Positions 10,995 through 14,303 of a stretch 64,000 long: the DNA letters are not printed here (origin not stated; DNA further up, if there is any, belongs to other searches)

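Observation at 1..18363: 18-kb glycan-assembly locus of five GT-C-like polytopic enzymes, five GT4s and a GtrB/DPM1-type GT2, with no canonical initiation, flippase, polymerase or export genes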

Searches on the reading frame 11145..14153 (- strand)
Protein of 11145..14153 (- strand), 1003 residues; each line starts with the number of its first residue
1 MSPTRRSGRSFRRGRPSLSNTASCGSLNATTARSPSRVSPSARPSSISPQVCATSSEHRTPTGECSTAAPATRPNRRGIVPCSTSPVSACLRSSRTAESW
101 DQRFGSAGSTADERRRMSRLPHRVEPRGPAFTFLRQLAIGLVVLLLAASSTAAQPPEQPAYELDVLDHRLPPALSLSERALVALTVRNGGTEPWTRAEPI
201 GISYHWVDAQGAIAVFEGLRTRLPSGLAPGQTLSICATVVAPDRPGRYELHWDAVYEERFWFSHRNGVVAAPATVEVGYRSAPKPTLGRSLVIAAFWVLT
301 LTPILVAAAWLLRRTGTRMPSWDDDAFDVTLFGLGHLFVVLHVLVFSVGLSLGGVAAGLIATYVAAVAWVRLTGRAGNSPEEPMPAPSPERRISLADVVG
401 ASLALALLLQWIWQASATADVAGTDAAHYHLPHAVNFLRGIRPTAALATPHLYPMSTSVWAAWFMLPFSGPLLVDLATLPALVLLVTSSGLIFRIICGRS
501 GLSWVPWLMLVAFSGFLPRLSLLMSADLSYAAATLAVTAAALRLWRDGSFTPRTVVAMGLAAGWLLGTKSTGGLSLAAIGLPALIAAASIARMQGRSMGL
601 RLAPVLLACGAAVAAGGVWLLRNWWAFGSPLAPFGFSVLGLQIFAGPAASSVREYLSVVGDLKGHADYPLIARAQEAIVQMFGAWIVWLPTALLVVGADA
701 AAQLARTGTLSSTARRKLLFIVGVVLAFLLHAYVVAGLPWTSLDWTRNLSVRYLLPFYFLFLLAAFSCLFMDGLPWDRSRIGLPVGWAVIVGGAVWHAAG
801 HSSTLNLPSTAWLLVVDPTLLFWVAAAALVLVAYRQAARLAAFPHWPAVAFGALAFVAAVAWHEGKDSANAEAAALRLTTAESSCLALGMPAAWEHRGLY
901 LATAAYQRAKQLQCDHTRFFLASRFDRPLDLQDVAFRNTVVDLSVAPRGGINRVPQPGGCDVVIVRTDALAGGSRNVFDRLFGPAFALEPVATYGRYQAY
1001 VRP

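Call 8: search_protein_families(library=pfam, proteins=[window:11145-14153:-], max_evalue=0.01)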
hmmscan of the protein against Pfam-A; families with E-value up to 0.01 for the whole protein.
window:11145-14153:- (1003 aa): 1 family
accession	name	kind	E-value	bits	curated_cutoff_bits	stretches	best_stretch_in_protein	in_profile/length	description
PF16158.11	N_BRCA1_IG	-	0.00053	20.9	28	1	185-264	19-100/108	Ig-like domain from next to BRCA1 gene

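Call 10: search_protein_families(library=ncbifam, proteins=[window:11145-13805:-], max_evalue=0.01)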
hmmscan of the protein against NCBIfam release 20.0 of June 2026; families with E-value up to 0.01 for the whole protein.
window:11145-13805:- (887 aa): 0 families

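Call 12: search_solved_structures(query=window:11145-13805:-, max_evalue=1)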
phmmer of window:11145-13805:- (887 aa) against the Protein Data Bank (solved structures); distinct sequences matched with E-value up to 1: 0.

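Call 24: find_homologous_proteins(query=window:11145-13805:-, max_evalue=0.001)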
Query window:11145-13805:- (887 aa): 14 proteins with E <= 0.001 among 8000 candidates.
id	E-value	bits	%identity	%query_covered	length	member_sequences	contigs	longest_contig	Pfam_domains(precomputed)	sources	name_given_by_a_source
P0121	1.2e-222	760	44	97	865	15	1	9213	PF16158.12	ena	-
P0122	3.5e-170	586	47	70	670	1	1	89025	PF16158.12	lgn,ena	-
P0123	2.8e-116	408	41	69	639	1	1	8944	PF16158.12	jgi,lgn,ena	-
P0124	4.6e-112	394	36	94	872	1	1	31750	PF16158.12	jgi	jgi:hypothetical protein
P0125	5.1e-107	377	36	89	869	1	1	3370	PF16158.12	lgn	-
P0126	2.0e-100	356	38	76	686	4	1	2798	-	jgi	jgi:hypothetical protein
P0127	1.0e-87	314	36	74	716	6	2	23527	-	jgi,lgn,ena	-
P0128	1.0e-68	251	34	74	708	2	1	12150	-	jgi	jgi:hypothetical protein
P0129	1.6e-59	220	32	74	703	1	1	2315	-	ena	-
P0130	4.8e-58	215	38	11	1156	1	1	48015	PF00963.25,PF01510.31,PF07705.18,PF16158.12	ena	-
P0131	4.1e-48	183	31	72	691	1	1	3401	-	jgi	jgi:hypothetical protein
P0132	4.7e-11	60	37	13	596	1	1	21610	PF16158.12,PF04932.21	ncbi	-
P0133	1.4e-10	58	41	10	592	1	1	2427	PF04932.21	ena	-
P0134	4.0e-10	57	37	16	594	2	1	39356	PF04932.21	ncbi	-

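Call 32: search_protein_families(library=pfam, alignment_id=A2, max_evalue=0.1)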
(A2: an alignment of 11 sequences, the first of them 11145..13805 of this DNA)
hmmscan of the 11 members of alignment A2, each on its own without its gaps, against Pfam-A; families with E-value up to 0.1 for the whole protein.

A. member 1, window:11145-13805:- (887 aa): 1 family
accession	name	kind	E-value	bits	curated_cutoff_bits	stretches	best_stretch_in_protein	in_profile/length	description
PF16158.11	N_BRCA1_IG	-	0.00046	21.1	28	1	69-148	19-100/108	Ig-like domain from next to BRCA1 gene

B. families by the number of members that match (of 11 scanned): 4 families
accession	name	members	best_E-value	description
PF16158.11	N_BRCA1_IG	6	4.1e-07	Ig-like domain from next to BRCA1 gene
PF18173.6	bacHORMA_2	1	0.058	Bacterial HORMA domain 2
PF01070.24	FMN_dh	1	0.062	FMN-dependent dehydrogenase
PF24357.1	TMD0_ABC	1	0.081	ABC transporter TMD0 domain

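Call 33: search_protein_families(library=pfam, proteins=[P0132, P0134], max_evalue=0.1)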
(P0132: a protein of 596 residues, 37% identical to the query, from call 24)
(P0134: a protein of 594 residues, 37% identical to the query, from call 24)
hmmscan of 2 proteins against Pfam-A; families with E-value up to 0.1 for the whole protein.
P0132 (596 aa): 3 families
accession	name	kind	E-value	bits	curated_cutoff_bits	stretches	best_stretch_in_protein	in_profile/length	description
PF04932.20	Wzy_C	-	1.7e-13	51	31.7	2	455-519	83-149/149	O-Antigen ligase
PF16158.11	N_BRCA1_IG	-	2e-06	28.8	28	1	326-416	9-98/108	Ig-like domain from next to BRCA1 gene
PF11293.13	DUF3094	-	0.038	14.1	27.1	1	529-562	16-48/55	Protein of unknown function (DUF3094)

P0134 (594 aa): 3 families
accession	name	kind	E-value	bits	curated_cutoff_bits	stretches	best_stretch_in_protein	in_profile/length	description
PF04932.20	Wzy_C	-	1e-10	42.1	31.7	1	454-518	83-149/149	O-Antigen ligase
PF16158.11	N_BRCA1_IG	-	0.0019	19.1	28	1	338-413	20-94/108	Ig-like domain from next to BRCA1 gene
PF10989.13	DUF2808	-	0.0027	18.1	25.3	1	378-409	95-127/146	Protein of unknown function (DUF2808)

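Call 39: predict_structure(alignment_id=A2)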
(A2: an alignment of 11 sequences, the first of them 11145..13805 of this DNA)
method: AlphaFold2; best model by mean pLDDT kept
length: 887 residues; sequences in the alignment: 11
mean_pLDDT: 78.5   pTM: 0.81
mean pLDDT of the five models: 78.5, 74.0, 72.2, 70.7, 69.1
residues with pLDDT >= 90: 177; 70-90: 505; 50-70: 155; < 50: 50
segments of 3 or more residues with pLDDT < 50: 1-12, 33-42, 150-154, 260-269, 831-835
pLDDT, mean of each block of 10 residues (from residue 1): 33 58 69 42 74 84 84 86 83 84 79 88 85 88 69 63 75 89 91 76 77 94 93 90 92 71 45 66 87 78 57 78 79 63 88 67 92 96 92 88 82 94 91 81 93 84 81 75 67 91 82 67 69 70 87 90 87 85 88 90 92 88 82 87 94 83 83 85 65 51 59 59 53 73 83 78 80 71 89 88 85 83 76 56 88 72 67 85 87
secondary structure, 60 per line:
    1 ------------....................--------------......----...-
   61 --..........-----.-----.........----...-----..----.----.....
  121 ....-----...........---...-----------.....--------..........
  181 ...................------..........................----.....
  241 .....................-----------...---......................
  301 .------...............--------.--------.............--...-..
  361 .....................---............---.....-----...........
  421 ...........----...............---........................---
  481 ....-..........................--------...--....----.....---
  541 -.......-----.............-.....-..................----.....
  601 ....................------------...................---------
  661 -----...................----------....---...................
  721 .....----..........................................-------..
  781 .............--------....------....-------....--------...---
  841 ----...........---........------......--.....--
elements in order (helices of 4 or more, strands of 3 or more residues): H13-32 E47-52 E57-59 E63-72 E84-92 E97-99 E116-124 E130-140 E144-146 E158-162 H171-199 H206-231 H236-261 H279-301 H308-322 H340-352 H359-381 H385-396 H400-404 H410-431 H436-450 H454-477 H481-484 H486-511 E520-522 E525-528 H533-537 H542-548 H554-566 H568-572 H574-591 H596-620 H633-651 H666-684 H695-698 H702-725 H730-771 H779-793 E802-805 H812-815 E823-826 E845-850 H851-855 H859-866 E873-878 E881-885

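Call 43: fold_search(model_id=the predicted structure, library=pdb)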
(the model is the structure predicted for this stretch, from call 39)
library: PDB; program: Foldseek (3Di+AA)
matches with E <= 10: 1085; with E <= 0.001: 7
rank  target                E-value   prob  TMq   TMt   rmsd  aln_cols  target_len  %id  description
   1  5f15                  3.4e-06  1.00  0.31  0.46  12.2       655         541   16  Crystal Structure of ArnT from Cupriavidus metallidurans bound to Undecaprenyl phosphate (released 2016-02-17)
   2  7bvh_A                8.4e-05  1.00  0.26  0.23  21.5       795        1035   12  Crystal structure of arabinosyltransferase EmbC2-AcpM2 complex from Mycobacterium smegmatis complexed with di-arabinos (released 2020-04-29)
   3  3wak                  1.4e-04  1.00  0.28  0.29  16.7       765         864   11  Crystal structure of the Archaeoglobus fulgidus oligosaccharyltransferase (O29867_ARCFU) in the apo form (released 2013-10-30)
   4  4ole_A                5.7e-04  1.00  0.11  0.61   4.8       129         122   16  Crystal structure of a neighbor of BRCA1 gene 1 (NBR1) from Homo sapiens at 2.52 A resolution (released 2014-02-19)
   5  7e9s_A                5.7e-04  1.00  0.27  0.28  18.1       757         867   12  Archaeal oligosaccharyltransferase AglB from Archaeoglobus fulgidus in complex with an inhibitory peptide and a dolich (released 2021-09-08)
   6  4ole_B                6.6e-04  1.00  0.11  0.60   5.1       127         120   16  Crystal structure of a neighbor of BRCA1 gene 1 (NBR1) from Homo sapiens at 2.52 A resolution (released 2014-02-19)
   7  6vhi                  9.0e-04  1.00  0.10  0.67   5.2       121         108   12  Crystal structure of the human ILRUN Fw domain (released 2020-07-01)
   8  4ole_C                1.1e-03  1.00  0.10  0.60   4.7       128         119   16  Crystal structure of a neighbor of BRCA1 gene 1 (NBR1) from Homo sapiens at 2.52 A resolution (released 2014-02-19)
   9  5gmy_A                1.3e-03  1.00  0.28  0.29  18.2       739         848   12  Crystal structure of the Archaeoglobus fulgidus oligosaccharyltransferase (O29867_ARCFU) tethered with an acceptor pep (released 2017-02-01)
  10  8if8_C                1.5e-03  0.99  0.23  0.31  19.6       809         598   13  Arabinosyltransferase AftA (released 2023-05-31)
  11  7som_J                1.5e-03  0.84  0.09  0.11  45.3       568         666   12  Ciliary C2 central pair apparatus isolated from Chlamydomonas reinhardtii (released 2022-04-13)
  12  2a74_E                1.6e-03  1.00  0.09  0.33   6.6       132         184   14  Human Complement Component C3c (released 2005-09-27)
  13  2a74_B                1.7e-03  1.00  0.09  0.35   6.1       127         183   14  Human Complement Component C3c (released 2005-09-27)
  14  8xrv_F                1.8e-03  1.00  0.10  0.12   5.2       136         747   15  The crystal structure of a GH3 enzyme CcBgl3B with glucose (released 2024-04-10)
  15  7b2m_B                1.9e-03  0.60  0.08  0.12  32.5       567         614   11  Cryo-EM structure of complement C4b in complex with nanobody E3 (released 2022-03-02)
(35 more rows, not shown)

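Call 80: find_encoding_contigs(protein=P0122, flank=10000, max_places=1)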
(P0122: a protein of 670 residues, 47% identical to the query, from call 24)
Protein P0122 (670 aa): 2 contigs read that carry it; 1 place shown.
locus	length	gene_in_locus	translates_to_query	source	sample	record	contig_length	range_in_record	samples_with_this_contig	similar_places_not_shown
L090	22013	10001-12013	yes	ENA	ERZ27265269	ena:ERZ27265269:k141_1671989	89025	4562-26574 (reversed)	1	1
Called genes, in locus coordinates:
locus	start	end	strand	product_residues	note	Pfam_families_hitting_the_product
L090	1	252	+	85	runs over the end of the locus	-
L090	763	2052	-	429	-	PF13439:Glyco_transf_4, PF20706:GT4-conflict, PF00534:Glycos_transf_1, PF13692:Glyco_trans_1_4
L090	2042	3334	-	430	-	PF13439:Glyco_transf_4, PF13579:Glyco_trans_4_4, PF00534:Glycos_transf_1, PF13692:Glyco_trans_1_4, PF13524:Glyco_trans_1_2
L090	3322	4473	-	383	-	PF13439:Glyco_transf_4, PF13579:Glyco_trans_4_4, PF00534:Glycos_transf_1, PF13692:Glyco_trans_1_4, PF13524:Glyco_trans_1_2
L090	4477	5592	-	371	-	PF13489:Methyltransf_23 (weak), PF08241:Methyltransf_11, PF08242:Methyltransf_12 (weak), PF13649:Methyltransf_25, PF13847:Methyltransf_31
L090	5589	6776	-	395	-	PF13439:Glyco_transf_4, PF13579:Glyco_trans_4_4, PF00534:Glycos_transf_1, PF13692:Glyco_trans_1_4, PF13524:Glyco_trans_1_2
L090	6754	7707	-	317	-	PF00534:Glycos_transf_1, PF13692:Glyco_trans_1_4, PF13524:Glyco_trans_1_2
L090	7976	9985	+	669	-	PF04932:Wzy_C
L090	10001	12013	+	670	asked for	PF16158:N_BRCA1_IG (weak)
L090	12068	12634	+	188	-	-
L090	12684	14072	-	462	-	-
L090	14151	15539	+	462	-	-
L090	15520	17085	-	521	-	-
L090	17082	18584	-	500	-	-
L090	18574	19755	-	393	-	PF13439:Glyco_transf_4 (weak), PF00534:Glycos_transf_1, PF13692:Glyco_trans_1_4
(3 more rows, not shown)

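Call 81: find_encoding_contigs(protein=P0124, flank=10000, max_places=1)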
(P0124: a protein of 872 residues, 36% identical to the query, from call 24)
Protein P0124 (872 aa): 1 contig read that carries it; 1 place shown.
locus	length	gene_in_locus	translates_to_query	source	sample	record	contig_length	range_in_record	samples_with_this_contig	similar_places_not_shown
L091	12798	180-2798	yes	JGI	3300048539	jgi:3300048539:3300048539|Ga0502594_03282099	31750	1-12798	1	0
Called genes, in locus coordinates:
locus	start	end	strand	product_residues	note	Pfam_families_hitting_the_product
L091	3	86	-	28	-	?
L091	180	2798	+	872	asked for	PF16158:N_BRCA1_IG (weak)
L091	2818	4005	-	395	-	PF00285:Citrate_synt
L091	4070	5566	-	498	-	PF13506:Glyco_transf_21, PF00535:Glycos_transf_2, PF13641:Glyco_tranf_2_3, PF13632:Glyco_trans_2_3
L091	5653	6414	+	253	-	PF00731:AIRC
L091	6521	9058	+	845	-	PF00488:MutS_V, PF01713:Smr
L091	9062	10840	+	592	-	PF01807:Zn_ribbon_DnaG, PF08275:DNAG_N, PF13662:Toprim_4, PF01751:Toprim, PF13155:Toprim_2, PF13362:Toprim_3 (weak), PF10410:DnaB_bind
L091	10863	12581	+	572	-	PF03979:Sigma70_r1_1, PF00140:Sigma70_r1_2, PF04542:Sigma70_r2, PF04539:Sigma70_r3, PF04545:Sigma70_r4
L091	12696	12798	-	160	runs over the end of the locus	PF03473:MOSC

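Call 91: search_protein_representatives(alignment_id=A2)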
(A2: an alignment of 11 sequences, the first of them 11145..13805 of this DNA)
Query: 11 sequences, 857 profile positions. Proteins with E-value up to 0.001 (for the whole library): 12968; up to 1e-10: 5163; up to 1e-30: 598. The best 150 are listed.
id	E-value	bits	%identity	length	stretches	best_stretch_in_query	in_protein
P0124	0.0e+00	1140.9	-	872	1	4-856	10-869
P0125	0.0e+00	1103.7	-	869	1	1-857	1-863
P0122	5.7e-288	974.2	-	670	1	4-654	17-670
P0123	4.8e-272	921.6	-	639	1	1-630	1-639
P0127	5.3e-263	891.7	-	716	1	151-856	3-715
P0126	4.8e-258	875.3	-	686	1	179-857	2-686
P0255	2.1e-254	863.2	-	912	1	14-854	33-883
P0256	1.5e-236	804.1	-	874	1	19-856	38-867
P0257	8.0e-227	772.0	-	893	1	11-856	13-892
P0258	2.3e-220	750.6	-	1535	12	16-127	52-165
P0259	1.4e-213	728.2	-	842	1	42-855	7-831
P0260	1.9e-213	727.7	-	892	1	12-855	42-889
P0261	2.1e-207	707.7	-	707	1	147-856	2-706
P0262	9.9e-205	698.9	-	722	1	151-856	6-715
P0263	6.4e-203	692.9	-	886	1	5-855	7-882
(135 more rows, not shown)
